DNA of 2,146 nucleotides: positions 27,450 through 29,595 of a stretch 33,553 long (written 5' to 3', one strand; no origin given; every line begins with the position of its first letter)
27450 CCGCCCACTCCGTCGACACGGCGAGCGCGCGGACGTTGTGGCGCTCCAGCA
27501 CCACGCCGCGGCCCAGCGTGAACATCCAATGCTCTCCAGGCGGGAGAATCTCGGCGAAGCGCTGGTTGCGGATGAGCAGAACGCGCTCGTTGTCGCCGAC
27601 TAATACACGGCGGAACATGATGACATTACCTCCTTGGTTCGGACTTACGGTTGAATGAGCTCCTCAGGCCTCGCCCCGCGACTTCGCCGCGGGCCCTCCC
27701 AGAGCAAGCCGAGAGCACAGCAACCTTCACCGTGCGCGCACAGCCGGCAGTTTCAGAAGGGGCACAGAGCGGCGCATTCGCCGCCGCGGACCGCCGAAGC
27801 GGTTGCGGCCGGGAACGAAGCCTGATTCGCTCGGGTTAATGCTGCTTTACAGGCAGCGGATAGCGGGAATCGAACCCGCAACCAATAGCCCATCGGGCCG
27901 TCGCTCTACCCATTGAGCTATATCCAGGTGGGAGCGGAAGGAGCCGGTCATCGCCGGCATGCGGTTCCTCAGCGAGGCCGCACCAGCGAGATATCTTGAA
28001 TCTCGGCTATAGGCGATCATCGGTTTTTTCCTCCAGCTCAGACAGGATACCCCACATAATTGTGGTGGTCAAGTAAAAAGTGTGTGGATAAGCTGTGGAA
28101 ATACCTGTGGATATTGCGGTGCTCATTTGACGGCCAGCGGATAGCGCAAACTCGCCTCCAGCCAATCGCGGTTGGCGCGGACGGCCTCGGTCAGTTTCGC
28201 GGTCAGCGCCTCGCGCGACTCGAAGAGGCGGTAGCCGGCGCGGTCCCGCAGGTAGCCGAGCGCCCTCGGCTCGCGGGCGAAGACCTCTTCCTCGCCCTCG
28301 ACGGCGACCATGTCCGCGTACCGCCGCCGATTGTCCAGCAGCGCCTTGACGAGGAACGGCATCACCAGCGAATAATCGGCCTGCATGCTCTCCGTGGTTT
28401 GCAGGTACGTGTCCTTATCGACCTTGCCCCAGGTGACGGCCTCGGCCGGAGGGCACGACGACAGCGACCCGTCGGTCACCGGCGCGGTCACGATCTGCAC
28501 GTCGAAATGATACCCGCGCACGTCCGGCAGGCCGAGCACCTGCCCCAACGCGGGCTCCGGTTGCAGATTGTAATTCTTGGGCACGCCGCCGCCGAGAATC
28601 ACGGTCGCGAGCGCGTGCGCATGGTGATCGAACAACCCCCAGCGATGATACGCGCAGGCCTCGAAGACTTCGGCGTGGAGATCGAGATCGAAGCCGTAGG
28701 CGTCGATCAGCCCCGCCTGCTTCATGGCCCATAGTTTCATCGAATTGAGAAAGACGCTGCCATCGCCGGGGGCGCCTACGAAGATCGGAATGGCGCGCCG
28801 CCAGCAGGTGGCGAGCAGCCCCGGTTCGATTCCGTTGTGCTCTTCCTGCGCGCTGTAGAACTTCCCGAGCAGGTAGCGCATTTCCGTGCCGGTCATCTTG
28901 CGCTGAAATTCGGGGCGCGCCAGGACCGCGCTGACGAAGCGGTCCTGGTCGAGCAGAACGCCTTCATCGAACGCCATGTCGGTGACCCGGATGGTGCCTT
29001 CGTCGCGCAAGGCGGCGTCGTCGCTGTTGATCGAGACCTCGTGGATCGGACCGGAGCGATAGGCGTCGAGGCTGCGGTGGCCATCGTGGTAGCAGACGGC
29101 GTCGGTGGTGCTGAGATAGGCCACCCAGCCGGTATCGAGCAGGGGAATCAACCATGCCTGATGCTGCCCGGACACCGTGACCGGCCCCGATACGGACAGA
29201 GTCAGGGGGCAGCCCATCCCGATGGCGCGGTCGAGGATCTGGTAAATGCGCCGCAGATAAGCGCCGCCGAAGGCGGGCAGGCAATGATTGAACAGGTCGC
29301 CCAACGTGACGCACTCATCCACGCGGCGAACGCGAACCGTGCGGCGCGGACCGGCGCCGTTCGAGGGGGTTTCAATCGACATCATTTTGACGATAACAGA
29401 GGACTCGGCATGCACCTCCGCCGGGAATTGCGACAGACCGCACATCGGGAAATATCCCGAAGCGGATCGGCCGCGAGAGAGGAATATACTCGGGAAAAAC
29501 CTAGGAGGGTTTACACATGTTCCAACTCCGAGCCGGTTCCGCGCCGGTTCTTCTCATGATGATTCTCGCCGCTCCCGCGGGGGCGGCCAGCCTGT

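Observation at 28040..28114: Cluster of three direct DnaA-box-like 9-mers at helical (11-12 bp) phasing plus a CCACA/TGTGG palindrome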

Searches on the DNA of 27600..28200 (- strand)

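Call 22: search_rna_families(source=window, start=27600, end=28200, threshold=evalue, max_evalue=10, show_alignments=2)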
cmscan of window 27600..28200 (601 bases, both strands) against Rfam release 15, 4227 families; matches with E-value up to 10: 4.
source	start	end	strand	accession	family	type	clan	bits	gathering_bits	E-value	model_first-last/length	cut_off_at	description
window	27855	27927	-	RF00005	tRNA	Gene; tRNA;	CL00001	45.1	29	2.1e-08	1-71/71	no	tRNA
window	27809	27907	-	RF02553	YrlA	Gene; sRNA;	-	21.7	69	0.045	1-114/114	no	Y RNA-like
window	27856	27925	+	RF04354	Plastid-ycf2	Cis-reg;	-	20.2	65.7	0.16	1-75/75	no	Plastid-ycf2 5UTR RNA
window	27857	27888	+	RF04351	Plastid-psbl-rps4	Cis-reg;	-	15.7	68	2.1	1-53/53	no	Plastid-psbl-rps4 3UTR RNA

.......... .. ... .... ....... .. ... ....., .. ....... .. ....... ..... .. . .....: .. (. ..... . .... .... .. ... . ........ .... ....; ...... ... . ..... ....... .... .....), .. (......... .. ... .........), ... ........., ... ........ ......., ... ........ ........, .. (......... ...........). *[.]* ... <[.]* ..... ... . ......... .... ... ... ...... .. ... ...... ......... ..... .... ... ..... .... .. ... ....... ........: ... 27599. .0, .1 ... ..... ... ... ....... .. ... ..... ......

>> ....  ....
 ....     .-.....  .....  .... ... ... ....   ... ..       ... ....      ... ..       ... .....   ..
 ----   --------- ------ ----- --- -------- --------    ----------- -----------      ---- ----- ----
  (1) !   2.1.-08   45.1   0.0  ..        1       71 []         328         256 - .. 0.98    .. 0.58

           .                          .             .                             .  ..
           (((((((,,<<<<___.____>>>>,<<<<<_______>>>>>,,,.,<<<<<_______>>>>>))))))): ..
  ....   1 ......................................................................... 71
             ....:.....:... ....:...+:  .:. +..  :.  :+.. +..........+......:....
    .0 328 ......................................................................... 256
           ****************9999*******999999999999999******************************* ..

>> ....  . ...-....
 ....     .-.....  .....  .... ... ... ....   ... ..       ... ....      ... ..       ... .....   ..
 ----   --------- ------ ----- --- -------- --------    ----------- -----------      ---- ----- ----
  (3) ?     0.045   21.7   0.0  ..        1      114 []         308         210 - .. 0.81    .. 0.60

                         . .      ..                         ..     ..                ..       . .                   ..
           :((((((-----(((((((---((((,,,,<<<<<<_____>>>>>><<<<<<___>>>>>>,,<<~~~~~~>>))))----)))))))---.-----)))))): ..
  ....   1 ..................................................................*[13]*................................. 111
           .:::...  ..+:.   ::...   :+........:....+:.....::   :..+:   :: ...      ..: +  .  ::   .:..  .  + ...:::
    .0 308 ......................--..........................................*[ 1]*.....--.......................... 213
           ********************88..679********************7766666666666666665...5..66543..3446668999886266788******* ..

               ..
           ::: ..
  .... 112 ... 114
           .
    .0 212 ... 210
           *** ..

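Call 63: search_dna_similar(query=window:27616-28125:-, collection=phages, mode=distant, max_rows=10)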
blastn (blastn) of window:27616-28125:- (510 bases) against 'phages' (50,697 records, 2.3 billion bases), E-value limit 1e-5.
No match.

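Call 64: search_dna_similar(query=window:27616-28125:-, collection=plasmids, mode=distant, max_rows=10)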
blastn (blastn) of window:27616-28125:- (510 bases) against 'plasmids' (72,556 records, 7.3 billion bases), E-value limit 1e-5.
No match.
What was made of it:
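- On Iteron-type plasmid or phage origin: The region gives no phage or plasmid match (calls 63, 64).
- The region has no phage or plasmid DNA match (calls 63, 64).
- Tried and rejected: No match (calls 63, 64).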

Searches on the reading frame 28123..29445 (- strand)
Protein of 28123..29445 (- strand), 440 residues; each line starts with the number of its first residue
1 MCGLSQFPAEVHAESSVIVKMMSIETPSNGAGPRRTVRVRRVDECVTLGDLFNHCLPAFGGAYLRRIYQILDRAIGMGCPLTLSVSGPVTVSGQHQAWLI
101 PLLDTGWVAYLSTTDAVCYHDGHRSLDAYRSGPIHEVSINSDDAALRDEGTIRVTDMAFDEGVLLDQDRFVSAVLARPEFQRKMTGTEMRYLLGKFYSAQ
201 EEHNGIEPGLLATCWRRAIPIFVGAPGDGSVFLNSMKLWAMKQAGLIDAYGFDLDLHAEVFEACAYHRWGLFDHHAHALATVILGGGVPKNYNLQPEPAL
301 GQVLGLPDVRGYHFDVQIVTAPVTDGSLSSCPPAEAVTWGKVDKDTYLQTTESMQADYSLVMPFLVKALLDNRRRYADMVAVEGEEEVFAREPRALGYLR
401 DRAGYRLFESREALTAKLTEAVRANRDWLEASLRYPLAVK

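Call 7: search_protein_families(library=pfam, proteins=[window:28123-29445:-])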
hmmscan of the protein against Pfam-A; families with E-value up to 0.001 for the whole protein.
window:28123-29445:- (440 aa): 1 family
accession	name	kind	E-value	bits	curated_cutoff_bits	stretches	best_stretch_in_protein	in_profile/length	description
PF01916.23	DS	-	9.3e-34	117.4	27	1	58-368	10-287/288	Deoxyhypusine synthase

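Call 12: find_related_loci(query=window:28123-29445:-, collection=genome_contigs, flank=4000)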
Query window:28123-29445:- (440 aa) in genome_contigs; peptide patterns used: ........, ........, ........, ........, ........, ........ (x = any residue, [..] = any of these).
599 stretches matched a pattern (row limit reached: there are more); 570 encode a relative of the query (tblastn E <= 1e-3); the best 80 are kept; 80 distinct loci.
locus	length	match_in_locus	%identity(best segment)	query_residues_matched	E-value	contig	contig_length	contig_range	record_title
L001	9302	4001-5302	81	4-438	0e+0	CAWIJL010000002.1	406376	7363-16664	MAG: uncultured Solibacteraceae bacterium isolate MFD04944.bin.3.213 genome assembly, contig: contig_21550, whole genome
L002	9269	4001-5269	82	16-438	0e+0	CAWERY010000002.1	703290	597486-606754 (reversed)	MAG: uncultured Solibacteraceae bacterium isolate MFD04967.bin.2.95 genome assembly, contig: contig_14245, whole genome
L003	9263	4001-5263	82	18-438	0e+0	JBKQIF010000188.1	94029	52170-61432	MAG: Bryobacteraceae bacterium isolate BAr1A1B1C__bin_56 BAr1A1B1C_000000414452, whole genome shotgun sequence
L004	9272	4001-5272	83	15-438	0e+0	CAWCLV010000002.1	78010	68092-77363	MAG: Bryobacterales bacterium isolate MFD05502.bin.1.177 genome assembly, contig: contig_24739, whole genome shotgun seq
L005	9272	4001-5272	83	15-438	0e+0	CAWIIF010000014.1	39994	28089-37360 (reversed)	MAG: Bryobacterales bacterium isolate MFD05502.bin.1.55 genome assembly, contig: contig_64856, whole genome shotgun sequ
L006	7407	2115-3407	80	13-438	0e+0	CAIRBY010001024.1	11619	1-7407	MAG: uncultured Acidobacteriia bacterium isolate Umea3_bin-0293 genome assembly, contig: bin-0293:1024/1052, whole genom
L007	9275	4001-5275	81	11-435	0e+0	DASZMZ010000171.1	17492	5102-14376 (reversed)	MAG TPA_asm: Candidatus Sulfopaludibacter sp. isolate SMAG_U5904 k141_1753235, whole genome shotgun sequence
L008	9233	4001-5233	83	29-439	0e+0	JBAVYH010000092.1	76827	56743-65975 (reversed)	MAG: Bryobacteraceae bacterium isolate MFD02755_ilm_asm_bin11 k127_48937, whole genome shotgun sequence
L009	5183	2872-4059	86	43-438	0e+0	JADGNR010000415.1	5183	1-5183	MAG: Bryobacteraceae bacterium isolate Chersky.12_10 contig-100_1516, whole genome shotgun sequence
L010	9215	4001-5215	84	34-438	0e+0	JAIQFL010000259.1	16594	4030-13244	MAG: Terriglobia bacterium isolate SRVP_16 SR-VP_26_10_2019_C_20cm_scaffold_5622, whole genome shotgun sequence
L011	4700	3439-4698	80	16-435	0e+0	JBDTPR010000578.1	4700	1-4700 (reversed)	MAG: Candidatus Solibacter sp. isolate cluster3_bin.202 NODE_106120_length_4700_cov_5.781485, whole genome shotgun seque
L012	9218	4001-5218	84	34-439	0e+0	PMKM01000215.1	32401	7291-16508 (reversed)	MAG: Bryobacterales bacterium isolate fen_298 73.20120600_E2D.104_contig_77818, whole genome shotgun sequence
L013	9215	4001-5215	84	34-438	0e+0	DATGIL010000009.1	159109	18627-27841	MAG TPA_asm: Bryobacteraceae bacterium isolate SMAG_U9806 k141_1345496, whole genome shotgun sequence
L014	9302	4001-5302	80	8-440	0e+0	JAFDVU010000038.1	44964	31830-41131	MAG: Acidobacteria bacterium isolate SZAS-9 LIN-567__38__length-44964, whole genome shotgun sequence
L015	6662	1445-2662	83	26-435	0e+0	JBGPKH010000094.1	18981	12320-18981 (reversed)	MAG: Bryobacteraceae bacterium isolate OBJ_0618_7090110_290 k141_6510719_length_18981_cov_17.0008, whole genome shotgun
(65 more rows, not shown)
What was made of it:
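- Tried and rejected: I fetched 80 GTDB loci of the DS-family gene (call 12).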

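Call 16: find_encoding_contigs(protein=window:28123-29445:-, flank=10000, max_places=10)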
Protein window:28123-29445:- (440 aa): 2 contigs read that carry it; 2 places shown.
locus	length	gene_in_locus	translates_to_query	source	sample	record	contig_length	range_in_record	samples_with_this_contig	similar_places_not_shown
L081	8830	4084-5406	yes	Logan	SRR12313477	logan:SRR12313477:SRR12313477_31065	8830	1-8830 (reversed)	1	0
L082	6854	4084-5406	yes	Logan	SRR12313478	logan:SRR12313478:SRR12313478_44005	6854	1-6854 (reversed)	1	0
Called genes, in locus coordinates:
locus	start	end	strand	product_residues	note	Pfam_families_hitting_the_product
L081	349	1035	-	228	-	-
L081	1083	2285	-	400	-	PF05167:DUF711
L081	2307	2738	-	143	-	PF03734:YkuD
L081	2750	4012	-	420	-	PF13229:Beta_helix, PF05048:NosD (weak), PF13229:Beta_helix (weak)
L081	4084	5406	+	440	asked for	PF01916:DS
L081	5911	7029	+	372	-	PF01145:Band_7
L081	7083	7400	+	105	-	-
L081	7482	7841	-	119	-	PF13620:CarboxypepD_reg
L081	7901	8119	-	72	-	PF21344:Zn_ribbon_LysW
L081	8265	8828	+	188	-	?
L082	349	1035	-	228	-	-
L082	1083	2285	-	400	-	PF05167:DUF711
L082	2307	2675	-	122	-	PF03734:YkuD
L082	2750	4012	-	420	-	PF13229:Beta_helix, PF05048:NosD (weak), PF13229:Beta_helix (weak)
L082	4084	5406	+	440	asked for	PF01916:DS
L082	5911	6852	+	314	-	?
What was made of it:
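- Genes switch from the minus strand to the plus strand at about 29480 (call 16).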
